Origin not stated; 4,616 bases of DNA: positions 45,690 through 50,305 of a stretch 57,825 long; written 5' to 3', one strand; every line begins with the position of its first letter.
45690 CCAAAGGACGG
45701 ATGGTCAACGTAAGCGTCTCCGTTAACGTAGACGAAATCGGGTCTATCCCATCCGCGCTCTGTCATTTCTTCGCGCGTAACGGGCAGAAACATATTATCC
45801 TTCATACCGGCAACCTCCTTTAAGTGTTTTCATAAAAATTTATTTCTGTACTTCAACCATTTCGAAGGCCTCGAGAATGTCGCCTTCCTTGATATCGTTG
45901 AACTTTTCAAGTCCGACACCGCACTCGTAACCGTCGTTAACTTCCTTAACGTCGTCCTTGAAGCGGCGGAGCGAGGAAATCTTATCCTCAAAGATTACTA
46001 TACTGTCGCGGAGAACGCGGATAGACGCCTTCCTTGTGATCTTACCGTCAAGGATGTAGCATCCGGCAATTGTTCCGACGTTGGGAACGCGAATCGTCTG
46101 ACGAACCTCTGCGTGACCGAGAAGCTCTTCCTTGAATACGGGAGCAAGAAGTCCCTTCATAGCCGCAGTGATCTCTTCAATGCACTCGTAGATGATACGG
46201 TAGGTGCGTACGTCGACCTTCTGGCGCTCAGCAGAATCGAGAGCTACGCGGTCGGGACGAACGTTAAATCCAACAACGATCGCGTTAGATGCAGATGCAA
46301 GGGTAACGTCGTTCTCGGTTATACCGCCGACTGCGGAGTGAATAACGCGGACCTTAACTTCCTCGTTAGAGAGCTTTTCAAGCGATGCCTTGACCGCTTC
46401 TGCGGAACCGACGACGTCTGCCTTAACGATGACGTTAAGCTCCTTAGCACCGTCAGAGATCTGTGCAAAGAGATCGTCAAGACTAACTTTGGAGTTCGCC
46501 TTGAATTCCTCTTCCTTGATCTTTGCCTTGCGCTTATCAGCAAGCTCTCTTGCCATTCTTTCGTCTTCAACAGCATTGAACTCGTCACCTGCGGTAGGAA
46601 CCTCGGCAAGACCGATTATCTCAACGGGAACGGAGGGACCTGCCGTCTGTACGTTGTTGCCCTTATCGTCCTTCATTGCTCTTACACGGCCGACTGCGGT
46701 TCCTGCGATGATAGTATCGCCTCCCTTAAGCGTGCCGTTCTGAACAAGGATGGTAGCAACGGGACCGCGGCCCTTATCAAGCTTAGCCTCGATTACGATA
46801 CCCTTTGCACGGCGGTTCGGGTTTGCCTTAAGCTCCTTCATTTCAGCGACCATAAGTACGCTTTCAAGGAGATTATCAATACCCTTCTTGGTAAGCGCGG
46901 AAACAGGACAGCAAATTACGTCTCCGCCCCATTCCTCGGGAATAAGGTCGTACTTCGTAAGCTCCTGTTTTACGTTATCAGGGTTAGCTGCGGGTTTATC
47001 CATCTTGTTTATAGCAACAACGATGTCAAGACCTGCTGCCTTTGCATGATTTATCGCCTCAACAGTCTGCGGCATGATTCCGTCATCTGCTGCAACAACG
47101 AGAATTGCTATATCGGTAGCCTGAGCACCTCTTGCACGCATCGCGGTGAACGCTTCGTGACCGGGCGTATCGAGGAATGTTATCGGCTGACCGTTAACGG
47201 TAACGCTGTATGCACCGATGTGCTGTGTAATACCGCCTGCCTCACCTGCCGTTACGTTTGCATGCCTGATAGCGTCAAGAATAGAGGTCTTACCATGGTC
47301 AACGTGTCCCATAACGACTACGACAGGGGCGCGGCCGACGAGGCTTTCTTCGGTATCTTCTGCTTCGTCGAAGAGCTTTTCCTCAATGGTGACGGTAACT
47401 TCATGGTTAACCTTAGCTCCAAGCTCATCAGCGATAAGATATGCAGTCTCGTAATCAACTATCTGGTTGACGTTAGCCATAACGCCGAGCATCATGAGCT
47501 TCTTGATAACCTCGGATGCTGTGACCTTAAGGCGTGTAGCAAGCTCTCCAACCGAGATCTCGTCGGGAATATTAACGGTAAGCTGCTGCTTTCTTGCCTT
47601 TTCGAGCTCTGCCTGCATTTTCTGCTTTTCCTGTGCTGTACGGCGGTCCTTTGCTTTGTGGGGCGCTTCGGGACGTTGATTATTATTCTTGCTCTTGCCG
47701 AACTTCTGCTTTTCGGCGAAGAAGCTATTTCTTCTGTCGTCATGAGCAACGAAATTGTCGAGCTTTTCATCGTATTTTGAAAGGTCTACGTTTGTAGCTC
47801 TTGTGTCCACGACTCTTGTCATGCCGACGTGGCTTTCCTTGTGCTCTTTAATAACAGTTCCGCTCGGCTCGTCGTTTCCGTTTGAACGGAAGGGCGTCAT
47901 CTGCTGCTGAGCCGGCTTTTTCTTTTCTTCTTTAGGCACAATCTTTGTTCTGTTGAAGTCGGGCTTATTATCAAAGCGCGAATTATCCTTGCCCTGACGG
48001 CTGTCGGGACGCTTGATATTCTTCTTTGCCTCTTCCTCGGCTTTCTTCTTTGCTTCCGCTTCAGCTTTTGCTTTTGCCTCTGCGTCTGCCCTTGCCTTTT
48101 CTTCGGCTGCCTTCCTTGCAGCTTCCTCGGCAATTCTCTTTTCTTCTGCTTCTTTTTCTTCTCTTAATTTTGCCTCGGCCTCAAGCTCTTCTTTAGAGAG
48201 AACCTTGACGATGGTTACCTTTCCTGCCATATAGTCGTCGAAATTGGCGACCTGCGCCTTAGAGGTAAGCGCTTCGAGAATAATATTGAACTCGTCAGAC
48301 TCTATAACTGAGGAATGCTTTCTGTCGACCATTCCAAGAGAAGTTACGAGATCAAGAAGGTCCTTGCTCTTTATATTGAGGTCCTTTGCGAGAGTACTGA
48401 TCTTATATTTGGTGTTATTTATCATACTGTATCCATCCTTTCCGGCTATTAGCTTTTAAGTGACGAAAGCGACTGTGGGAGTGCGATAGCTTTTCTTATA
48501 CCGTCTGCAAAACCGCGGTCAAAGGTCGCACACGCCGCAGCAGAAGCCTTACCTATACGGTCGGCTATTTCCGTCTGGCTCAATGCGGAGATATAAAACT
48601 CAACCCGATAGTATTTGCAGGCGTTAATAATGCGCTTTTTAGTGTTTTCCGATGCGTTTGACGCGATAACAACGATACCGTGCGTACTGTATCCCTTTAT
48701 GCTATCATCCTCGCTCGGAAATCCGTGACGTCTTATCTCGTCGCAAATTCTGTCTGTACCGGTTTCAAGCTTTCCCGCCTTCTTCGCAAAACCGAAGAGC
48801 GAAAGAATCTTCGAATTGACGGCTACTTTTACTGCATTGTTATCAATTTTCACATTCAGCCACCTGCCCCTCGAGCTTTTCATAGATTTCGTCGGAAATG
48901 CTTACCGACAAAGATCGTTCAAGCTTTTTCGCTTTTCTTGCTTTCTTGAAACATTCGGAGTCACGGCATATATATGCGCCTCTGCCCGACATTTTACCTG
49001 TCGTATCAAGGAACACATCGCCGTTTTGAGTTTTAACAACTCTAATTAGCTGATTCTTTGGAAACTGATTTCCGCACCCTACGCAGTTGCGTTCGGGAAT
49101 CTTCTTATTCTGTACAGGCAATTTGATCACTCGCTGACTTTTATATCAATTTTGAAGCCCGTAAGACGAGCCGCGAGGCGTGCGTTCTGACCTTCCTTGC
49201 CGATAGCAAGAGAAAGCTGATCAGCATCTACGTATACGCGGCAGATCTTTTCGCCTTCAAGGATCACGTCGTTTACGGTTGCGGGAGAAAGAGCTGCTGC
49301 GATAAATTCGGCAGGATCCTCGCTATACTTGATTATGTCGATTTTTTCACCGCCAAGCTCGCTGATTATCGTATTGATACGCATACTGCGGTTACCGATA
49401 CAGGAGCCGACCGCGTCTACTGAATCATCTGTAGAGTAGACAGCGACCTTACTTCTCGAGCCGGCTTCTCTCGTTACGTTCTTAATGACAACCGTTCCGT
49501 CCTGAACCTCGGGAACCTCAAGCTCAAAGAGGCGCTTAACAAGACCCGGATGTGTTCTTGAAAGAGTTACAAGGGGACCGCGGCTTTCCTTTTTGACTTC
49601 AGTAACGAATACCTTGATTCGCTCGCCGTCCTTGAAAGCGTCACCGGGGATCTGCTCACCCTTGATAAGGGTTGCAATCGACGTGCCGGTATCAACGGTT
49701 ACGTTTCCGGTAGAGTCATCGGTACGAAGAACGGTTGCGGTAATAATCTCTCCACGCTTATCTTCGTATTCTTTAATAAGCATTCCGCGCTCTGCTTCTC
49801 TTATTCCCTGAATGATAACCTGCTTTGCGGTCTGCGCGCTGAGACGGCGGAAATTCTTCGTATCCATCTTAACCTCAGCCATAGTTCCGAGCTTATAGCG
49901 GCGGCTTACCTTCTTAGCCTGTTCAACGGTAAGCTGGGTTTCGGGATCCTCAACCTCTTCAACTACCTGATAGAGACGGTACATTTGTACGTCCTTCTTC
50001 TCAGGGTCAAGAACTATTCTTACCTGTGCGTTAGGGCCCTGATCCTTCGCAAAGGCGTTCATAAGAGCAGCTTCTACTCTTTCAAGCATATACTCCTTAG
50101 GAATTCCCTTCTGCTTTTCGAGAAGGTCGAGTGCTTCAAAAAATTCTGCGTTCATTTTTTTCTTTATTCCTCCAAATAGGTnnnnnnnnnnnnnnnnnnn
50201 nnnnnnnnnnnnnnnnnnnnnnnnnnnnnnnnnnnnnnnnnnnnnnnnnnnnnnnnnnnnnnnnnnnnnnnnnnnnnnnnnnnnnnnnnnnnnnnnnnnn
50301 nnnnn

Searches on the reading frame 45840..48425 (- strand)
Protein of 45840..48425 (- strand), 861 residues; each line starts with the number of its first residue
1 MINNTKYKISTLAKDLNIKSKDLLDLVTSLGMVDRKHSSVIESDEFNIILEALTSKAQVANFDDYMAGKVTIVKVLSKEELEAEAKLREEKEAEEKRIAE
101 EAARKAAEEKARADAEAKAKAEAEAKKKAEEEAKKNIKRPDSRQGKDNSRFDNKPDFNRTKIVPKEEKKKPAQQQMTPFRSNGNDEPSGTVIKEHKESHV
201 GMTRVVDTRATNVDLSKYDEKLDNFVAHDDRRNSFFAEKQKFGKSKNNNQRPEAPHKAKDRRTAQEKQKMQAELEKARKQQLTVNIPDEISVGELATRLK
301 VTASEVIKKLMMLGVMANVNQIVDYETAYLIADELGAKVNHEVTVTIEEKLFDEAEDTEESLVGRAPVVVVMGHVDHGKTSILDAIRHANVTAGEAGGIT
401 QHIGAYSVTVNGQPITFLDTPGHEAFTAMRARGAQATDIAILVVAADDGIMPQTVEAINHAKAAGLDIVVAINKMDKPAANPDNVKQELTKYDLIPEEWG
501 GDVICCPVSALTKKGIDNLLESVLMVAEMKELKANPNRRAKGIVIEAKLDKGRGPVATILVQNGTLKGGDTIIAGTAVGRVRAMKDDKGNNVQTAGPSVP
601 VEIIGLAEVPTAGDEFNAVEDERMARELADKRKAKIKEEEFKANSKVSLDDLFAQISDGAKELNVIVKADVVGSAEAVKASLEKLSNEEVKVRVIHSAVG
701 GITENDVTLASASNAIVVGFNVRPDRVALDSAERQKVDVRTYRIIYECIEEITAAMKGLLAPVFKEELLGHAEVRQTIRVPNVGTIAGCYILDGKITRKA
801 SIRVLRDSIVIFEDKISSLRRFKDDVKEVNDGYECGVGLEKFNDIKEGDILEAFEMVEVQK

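Call 88: search_protein_families(library=pfam, proteins=[window:45840-48425:-], max_evalue=0.00001)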
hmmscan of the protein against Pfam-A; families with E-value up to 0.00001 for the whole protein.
window:45840-48425:- (861 aa): 6 families
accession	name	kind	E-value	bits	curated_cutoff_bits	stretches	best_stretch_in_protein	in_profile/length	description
PF11987.13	IF-2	-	2.5e-42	143.9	27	1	639-752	2-116/117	Translation-initiation factor 2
PF00009.33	GTP_EFTU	-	7.7e-35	120.6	26.5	1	368-525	5-184/188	Elongation factor Tu GTP binding domain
PF22042.2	EF-G_D2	-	1.8e-30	105.3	27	1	540-618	2-83/84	Elongation factor G domain 2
PF04760.21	IF2_N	-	4.3e-25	87.7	25.3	2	287-337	1-52/53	Translation initiation factor IF-2, N-terminal region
PF01926.29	MMR_HSR1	-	4.5e-11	43.3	21.9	1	369-474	2-113/113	50S ribosome-binding GTPase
PF03144.31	GTP_EFTU_D2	-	4.6e-10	40.2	30.3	1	784-851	1-72/73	Elongation factor Tu domain 2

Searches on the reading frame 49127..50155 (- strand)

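Call 88: search_protein_families(library=pfam, proteins=[window:49127-50155:-], max_evalue=0.00001)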
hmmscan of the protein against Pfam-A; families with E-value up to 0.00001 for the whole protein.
window:49127-50155:- (342 aa): 2 families
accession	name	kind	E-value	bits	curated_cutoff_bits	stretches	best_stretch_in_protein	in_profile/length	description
PF08529.16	NusA_N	-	1.2e-35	122.7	23.8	1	4-123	1-118/119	NusA N-terminal domain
PF13184.12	KH_5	-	2.3e-26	92.1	27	1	231-298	1-68/69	NusA-like KH domain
